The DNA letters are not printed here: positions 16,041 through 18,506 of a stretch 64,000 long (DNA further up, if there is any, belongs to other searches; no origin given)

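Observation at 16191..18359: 722-aa protein made of four tandem GT9-like half-domains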

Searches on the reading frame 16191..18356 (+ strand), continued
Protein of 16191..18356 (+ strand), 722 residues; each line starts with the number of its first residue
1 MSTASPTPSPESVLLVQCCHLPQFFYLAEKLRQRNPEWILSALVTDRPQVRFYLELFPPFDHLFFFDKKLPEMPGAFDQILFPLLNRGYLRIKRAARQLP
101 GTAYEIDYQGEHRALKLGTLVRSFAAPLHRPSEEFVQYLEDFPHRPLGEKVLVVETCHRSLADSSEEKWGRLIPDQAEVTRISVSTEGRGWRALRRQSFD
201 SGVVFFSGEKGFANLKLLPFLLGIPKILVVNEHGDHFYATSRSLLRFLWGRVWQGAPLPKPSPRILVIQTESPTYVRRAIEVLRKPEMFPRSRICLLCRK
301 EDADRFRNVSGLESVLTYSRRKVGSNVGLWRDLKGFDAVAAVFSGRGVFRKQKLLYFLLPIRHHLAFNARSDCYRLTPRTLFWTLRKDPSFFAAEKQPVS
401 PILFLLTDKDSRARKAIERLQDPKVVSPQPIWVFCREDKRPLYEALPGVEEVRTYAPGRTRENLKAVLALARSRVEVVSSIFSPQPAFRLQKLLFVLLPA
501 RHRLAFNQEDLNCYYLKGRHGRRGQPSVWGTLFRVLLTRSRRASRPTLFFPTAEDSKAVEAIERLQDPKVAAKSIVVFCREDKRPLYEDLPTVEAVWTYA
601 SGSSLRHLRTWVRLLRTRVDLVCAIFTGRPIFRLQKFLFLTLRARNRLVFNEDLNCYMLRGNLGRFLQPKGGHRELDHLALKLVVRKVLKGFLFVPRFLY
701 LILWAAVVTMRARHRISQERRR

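Call 42: find_encoding_contigs(protein=P0047, flank=10000, max_places=2)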
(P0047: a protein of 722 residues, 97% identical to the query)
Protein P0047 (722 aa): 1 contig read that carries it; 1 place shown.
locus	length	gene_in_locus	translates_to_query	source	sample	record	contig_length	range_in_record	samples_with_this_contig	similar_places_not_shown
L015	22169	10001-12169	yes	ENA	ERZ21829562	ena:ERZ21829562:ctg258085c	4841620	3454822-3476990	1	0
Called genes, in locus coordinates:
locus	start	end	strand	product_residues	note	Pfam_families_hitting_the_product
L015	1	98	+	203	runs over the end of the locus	PF00239:Resolvase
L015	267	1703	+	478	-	PF27155:Y4rL_C, PF22483:Mu-transpos_C_2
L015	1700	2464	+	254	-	PF01695:IstB_IS21, PF00308:Bac_DnaA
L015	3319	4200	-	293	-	PF08269:dCache_2, PF17200:sCache_2 (faint)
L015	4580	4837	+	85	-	-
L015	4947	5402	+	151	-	-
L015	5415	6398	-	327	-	PF00665:rve, PF13683:rve_3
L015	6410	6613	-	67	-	-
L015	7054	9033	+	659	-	PF14088:DUF4268, PF00665:rve, PF22483:Mu-transpos_C_2, PF01526:DDE_Tnp_Tn3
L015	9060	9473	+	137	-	-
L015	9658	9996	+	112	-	-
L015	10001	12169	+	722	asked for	-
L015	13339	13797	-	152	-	-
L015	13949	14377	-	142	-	PF00872:Transposase_mut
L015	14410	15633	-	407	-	PF00872:Transposase_mut, PF10551:MULE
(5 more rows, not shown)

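Call 43: find_encoding_contigs(protein=P0004, flank=10000, max_places=2)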
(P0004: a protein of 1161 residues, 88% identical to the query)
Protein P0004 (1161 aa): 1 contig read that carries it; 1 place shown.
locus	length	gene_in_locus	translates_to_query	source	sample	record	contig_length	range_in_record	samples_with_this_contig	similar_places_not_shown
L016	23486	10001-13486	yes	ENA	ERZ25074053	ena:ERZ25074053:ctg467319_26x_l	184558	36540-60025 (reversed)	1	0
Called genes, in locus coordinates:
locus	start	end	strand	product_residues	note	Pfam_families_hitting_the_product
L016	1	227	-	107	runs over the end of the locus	-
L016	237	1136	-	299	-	-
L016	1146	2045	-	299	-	PF08401:ArdcN, PF18818:MPTase-PolyVal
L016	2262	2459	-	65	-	-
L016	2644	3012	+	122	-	-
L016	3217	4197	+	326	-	PF04796:RepA_C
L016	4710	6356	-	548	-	PF03160:Calx-beta (weak)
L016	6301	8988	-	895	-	-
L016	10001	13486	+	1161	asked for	PF04548:AIG1 (faint)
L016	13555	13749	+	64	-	-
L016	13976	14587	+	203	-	PF00239:Resolvase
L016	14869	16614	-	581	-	-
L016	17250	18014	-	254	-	PF01695:IstB_IS21, PF00308:Bac_DnaA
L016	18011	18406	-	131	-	-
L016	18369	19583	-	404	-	PF27155:Y4rL_C, PF00665:rve (weak), PF22483:Mu-transpos_C_2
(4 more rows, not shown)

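Call 50: search_protein_families(library=padloc, proteins=[window:16191-18356:+], max_evalue=0.01)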
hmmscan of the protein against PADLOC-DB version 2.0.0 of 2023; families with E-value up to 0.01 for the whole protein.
window:16191-18356:+ (722 aa): 0 families

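Call 61: find_encoding_contigs(protein=P0115, flank=8000, max_places=2)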
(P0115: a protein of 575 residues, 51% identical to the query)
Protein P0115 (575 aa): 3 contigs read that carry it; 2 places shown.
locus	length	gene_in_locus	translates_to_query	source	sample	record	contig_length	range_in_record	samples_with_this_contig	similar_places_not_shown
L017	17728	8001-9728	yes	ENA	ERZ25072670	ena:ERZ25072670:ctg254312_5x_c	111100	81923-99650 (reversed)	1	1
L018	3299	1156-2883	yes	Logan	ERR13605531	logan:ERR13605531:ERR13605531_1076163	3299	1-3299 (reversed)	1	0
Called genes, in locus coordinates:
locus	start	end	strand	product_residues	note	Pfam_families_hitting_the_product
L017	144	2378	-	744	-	-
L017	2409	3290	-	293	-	PF00413:Peptidase_M10 (faint)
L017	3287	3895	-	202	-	-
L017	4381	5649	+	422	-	PF13489:Methyltransf_23, PF13847:Methyltransf_31, PF08241:Methyltransf_11, PF08242:Methyltransf_12, PF13649:Methyltransf_25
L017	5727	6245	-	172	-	-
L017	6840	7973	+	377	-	PF13439:Glyco_transf_4, PF00534:Glycos_transf_1, PF13692:Glyco_trans_1_4, PF13524:Glyco_trans_1_2 (weak)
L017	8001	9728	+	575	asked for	-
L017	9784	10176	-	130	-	PF14534:DUF4440, PF13474:SnoaL_3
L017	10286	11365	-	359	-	PF00180:Iso_dh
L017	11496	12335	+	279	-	PF02735:Ku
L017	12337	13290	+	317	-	PF13411:MerR_1, PF13414:TPR_11, PF13432:TPR_16, PF14559:TPR_19, PF00515:TPR_1, PF13424:TPR_12, PF13414:TPR_11, PF00515:TPR_1, +18 more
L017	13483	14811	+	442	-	PF13701:DDE_Tnp_1_4, PF01609:DDE_Tnp_1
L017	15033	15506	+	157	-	-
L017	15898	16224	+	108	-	PF25601:AAA_lid_14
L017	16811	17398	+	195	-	-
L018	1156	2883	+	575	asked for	-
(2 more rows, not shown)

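Call 62: find_encoding_contigs(protein=P0113, flank=8000, max_places=2)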
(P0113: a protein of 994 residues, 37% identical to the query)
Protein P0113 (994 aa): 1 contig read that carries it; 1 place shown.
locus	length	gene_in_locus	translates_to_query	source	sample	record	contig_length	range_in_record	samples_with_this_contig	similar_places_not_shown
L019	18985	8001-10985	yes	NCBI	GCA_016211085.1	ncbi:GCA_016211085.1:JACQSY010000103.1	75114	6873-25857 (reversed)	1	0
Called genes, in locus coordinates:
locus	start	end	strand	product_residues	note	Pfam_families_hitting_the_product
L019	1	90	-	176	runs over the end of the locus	PF00156:Pribosyltran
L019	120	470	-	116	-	-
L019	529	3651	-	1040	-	PF00413:Peptidase_M10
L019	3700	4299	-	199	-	-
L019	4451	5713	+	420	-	PF13489:Methyltransf_23, PF13847:Methyltransf_31, PF08241:Methyltransf_11, PF08242:Methyltransf_12, PF13649:Methyltransf_25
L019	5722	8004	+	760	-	PF13641:Glyco_tranf_2_3, PF00535:Glycos_transf_2, PF13506:Glyco_transf_21 (weak), PF13632:Glyco_trans_2_3, PF13439:Glyco_transf_4, PF00534:Glycos_transf_1, PF13692:Glyco_trans_1_4, PF13524:Glyco_trans_1_2 (weak)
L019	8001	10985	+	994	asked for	-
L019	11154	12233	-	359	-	PF00180:Iso_dh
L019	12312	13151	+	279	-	PF02735:Ku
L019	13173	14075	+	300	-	PF13411:MerR_1, PF13432:TPR_16 (weak), PF13414:TPR_11, PF13424:TPR_12, PF13432:TPR_16, PF00515:TPR_1, PF07719:TPR_2, PF13431:TPR_17, +12 more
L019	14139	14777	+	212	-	PF01325:Fe_dep_repress, PF02742:Fe_dep_repr_C, PF04023:FeoA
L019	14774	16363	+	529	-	PF00501:AMP-binding, PF13193:AMP-binding_C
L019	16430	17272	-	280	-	PF00892:EamA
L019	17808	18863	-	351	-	PF00154:RecA_N, PF08423:Rad51 (weak), PF06745:ATPase (weak), PF27531:MT3502_N (weak), PF21096:RecA_C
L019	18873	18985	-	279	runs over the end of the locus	PF00515:TPR_1 (faint), PF12895:ANAPC3 (faint), PF13431:TPR_17 (faint), PF07719:TPR_2 (faint), PF13176:TPR_7 (faint), PF13424:TPR_12 (faint), PF13428:TPR_14 (faint), PF13432:TPR_16 (faint), +2 more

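Call 64: predict_structure(alignment_id=A2)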
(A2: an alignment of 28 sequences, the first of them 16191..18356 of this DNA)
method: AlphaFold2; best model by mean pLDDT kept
length: 722 residues; sequences in the alignment: 28
mean_pLDDT: 78.3   pTM: 0.36
mean pLDDT of the five models: 78.3, 76.8, 76.1, 74.5, 74.2
residues with pLDDT >= 90: 100; 70-90: 483; 50-70: 96; < 50: 43
segments of 3 or more residues with pLDDT < 50: 1-6, 518-526, 537-543, 661-677
pLDDT, mean of each block of 10 residues (from residue 1): 50 91 92 89 88 82 89 85 88 89 90 87 82 86 80 85 82 84 73 81 83 82 87 82 80 61 85 89 85 87 83 80 59 80 84 87 89 88 81 59 88 87 77 90 88 86 84 82 73 81 79 63 43 48 65 86 76 81 85 82 67 72 81 79 77 74 43 43 69 75 77 61 46
secondary structure, 60 per line:
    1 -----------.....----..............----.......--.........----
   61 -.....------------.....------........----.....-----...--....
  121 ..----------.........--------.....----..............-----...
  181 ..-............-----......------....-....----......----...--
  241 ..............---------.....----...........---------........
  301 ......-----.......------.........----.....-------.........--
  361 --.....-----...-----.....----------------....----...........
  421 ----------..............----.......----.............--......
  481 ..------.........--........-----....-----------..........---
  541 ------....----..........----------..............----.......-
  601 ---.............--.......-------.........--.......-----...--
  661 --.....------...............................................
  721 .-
elements in order (helices of 4 or more, strands of 3 or more residues): E12-16 H21-34 E39-45 H48-56 E62-66 E79-83 H90-97 E102-106 E112-114 H117-122 H133-141 E150-154 H159-172 E178-182 H184-195 E201-206 H213-216 H218-221 E226-231 E236-238 H241-254 E264-268 H273-283 E293-299 H300-306 E312-318 H325-333 E338-342 H350-358 E363-367 E373-375 H381-385 E402-405 H410-420 E431-436 H437-444 E449-455 H460-472 E475-482 H489-497 E500-507 E513-516 H528-537 E547-550 H555-564 E575-580 H581-588 E593-599 H604-616 E619-625 H633-641 E644-650 E656-658 H663-667 H674-721

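Call 69: fold_search(model_id=the predicted structure, library=pdb)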
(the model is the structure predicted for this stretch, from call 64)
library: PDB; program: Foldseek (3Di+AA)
matches with E <= 10: 1325; with E <= 0.001: 9
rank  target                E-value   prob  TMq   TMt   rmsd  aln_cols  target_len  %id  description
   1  8qoy                  3.0e-05  0.91  0.13  0.09  35.2       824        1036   10  Capsular polysaccharide synthesis multienzyme of Actinobacillus Pleuropneumoniae serotype 3 (released 2024-07-03)
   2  6fn6_A                8.3e-05  0.85  0.12  0.08  43.5       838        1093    8  Modifying region (DH-ER-KR) of an insect fatty acid synthase (FAS) (released 2019-03-13)
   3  3tov_B                4.1e-04  0.98  0.11  0.20  24.8       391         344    9  The crystal structure of the glycosyl transferase family 9 from Veillonella parvula DSM 2008 (released 2011-09-21)
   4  2h1h_A                5.9e-04  1.00  0.15  0.26  11.2       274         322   14  E. coli heptosyltransferase WaaC with ADP-2-deoxy-2-fluoro heptose (released 2007-05-22)
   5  6dfe_B                6.5e-04  0.98  0.11  0.21  20.8       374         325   11  The structure of a ternary complex of E. coli WaaC (released 2018-09-05)
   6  2h1f_A                7.6e-04  1.00  0.14  0.25  11.7       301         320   12  E. coli heptosyltransferase WaaC with ADP (released 2007-05-22)
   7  7tbv_A                8.9e-04  0.33  0.09  0.10  40.0       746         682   11  Crystal structure of the shikimate kinase + 3-dehydroquinate dehydratase + 3-dehydroshikimate dehydrogenase domains of (released 2022-03-16)
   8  1psw                  9.3e-04  1.00  0.12  0.24  17.9       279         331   12  Structure of E. coli ADP-heptose lps heptosyltransferase II (released 2003-07-08)
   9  3tov_A                9.8e-04  1.00  0.13  0.26  17.8       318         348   10  The crystal structure of the glycosyl transferase family 9 from Veillonella parvula DSM 2008 (released 2011-09-21)
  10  2h1h_B                1.3e-03  0.99  0.13  0.27  22.9       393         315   10  E. coli heptosyltransferase WaaC with ADP-2-deoxy-2-fluoro heptose (released 2007-05-22)
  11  6vlc_D                1.3e-03  0.87  0.11  0.19  24.3       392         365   10  Crystal structure of UDP-GlcNAc 2-epimerase from Neisseria meningitidis bound to UDP-GlcNAc (released 2020-11-11)
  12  2gt1_B                1.4e-03  1.00  0.14  0.27  12.4       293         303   15  E. coli heptosyltransferase WaaC. (released 2007-05-01)
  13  7tbv_C                1.7e-03  0.30  0.10  0.11  38.5       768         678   10  Crystal structure of the shikimate kinase + 3-dehydroquinate dehydratase + 3-dehydroshikimate dehydrogenase domains of (released 2022-03-16)
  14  7scj_B                3.2e-03  0.38  0.09  0.11  24.2       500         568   10  Cryo-EM structure of the human Exostosin-1 and Exostosin-2 heterodimer in complex with a 4-sugar oligosaccharide accep (released 2022-09-28)
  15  6fn6_B                3.4e-03  0.38  0.12  0.08  44.8       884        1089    8  Modifying region (DH-ER-KR) of an insect fatty acid synthase (FAS) (released 2019-03-13)
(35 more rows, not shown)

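Call 79: find_related_loci(query=window:16191-18356:+, collection=viral_contigs, flank=5000)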
Query window:16191-18356:+ (722 aa) in viral_contigs; peptide patterns used: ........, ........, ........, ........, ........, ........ (x = any residue, [..] = any of these).
5 stretches matched a pattern, but none encodes a relative of the query by tblastn (E <= 1e-3).

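Call 81: search_dna_similar(query=window:16191-18356:+, collection=plasmids, mode=protein, max_evalue=0.001, max_rows=10)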
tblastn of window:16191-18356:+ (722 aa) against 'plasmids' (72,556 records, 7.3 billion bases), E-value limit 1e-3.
No match.
